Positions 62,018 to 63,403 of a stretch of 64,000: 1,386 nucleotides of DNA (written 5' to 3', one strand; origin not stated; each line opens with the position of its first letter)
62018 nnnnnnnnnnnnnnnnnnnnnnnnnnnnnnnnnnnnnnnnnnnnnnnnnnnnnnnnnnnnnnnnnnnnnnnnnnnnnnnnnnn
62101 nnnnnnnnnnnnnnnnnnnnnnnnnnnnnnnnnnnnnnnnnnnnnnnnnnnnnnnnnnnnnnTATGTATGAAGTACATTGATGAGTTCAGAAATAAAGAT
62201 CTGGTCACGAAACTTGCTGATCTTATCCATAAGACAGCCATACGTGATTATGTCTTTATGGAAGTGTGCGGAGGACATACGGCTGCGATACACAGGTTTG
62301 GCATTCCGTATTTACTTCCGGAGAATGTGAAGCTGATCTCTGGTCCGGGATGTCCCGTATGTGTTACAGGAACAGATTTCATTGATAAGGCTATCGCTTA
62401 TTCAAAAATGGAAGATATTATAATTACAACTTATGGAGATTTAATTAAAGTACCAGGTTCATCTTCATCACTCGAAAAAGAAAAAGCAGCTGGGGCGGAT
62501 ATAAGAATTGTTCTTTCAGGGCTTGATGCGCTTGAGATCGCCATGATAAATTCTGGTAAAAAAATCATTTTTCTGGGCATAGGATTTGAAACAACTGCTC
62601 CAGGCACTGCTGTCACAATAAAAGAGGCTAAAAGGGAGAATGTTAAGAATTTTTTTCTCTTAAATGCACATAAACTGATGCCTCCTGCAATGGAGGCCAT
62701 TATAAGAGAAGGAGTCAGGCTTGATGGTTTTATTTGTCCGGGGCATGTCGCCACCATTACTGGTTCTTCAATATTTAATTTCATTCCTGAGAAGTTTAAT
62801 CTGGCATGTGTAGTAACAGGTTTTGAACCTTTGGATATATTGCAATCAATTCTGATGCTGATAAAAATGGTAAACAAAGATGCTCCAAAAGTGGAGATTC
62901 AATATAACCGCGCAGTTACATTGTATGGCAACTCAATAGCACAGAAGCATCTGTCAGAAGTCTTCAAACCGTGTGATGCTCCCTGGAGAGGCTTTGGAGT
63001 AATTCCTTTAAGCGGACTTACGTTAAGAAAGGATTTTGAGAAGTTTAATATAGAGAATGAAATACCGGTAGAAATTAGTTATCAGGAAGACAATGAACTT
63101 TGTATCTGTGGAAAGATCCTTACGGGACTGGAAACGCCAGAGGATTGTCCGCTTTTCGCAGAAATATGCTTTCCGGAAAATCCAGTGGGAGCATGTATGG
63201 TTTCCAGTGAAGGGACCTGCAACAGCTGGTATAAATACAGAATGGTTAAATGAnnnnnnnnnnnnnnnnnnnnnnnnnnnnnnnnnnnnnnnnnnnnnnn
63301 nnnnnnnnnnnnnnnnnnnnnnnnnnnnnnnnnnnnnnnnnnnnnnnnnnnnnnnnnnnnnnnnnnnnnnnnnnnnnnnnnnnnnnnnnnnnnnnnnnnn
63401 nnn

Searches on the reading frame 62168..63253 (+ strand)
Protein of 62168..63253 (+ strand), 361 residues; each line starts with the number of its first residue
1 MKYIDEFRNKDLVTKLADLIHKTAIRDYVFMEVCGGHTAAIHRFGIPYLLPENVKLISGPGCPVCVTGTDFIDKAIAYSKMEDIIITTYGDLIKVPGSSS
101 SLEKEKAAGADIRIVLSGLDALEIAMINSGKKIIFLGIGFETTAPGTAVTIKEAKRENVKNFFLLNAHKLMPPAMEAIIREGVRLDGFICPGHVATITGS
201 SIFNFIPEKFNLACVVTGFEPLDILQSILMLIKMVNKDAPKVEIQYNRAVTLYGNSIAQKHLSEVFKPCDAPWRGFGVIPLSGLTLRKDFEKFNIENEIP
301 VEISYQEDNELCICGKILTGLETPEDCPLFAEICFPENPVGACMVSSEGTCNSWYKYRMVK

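Call 47: search_protein_families(library=pfam, proteins=[window:62168-63250:+], max_evalue=0.01)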
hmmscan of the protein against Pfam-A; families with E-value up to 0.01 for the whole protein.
window:62168-63250:+ (361 aa): 1 family
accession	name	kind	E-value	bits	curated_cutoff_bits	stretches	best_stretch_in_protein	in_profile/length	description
PF01924.21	HypD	-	5.4e-141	470.2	25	1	13-358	3-351/351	Hydrogenase formation hypA family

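Call 80: find_encoding_contigs(protein=window:62168-63253:+, flank=10000, max_places=2)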
Protein window:62168-63253:+ (361 aa): 2 contigs read that carry it; 2 places shown.
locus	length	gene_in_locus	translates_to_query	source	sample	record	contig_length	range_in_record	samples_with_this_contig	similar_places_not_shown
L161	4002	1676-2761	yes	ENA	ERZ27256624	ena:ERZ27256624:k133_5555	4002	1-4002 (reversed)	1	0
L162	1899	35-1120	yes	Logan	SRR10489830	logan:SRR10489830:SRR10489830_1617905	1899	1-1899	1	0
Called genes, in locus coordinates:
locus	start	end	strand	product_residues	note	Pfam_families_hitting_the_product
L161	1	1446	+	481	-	?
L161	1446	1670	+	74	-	PF01455:HupF_HypC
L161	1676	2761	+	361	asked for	PF01924:HypD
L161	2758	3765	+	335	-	PF00586:AIRS, PF02769:AIRS_C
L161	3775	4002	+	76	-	?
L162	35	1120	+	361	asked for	PF01924:HypD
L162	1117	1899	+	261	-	?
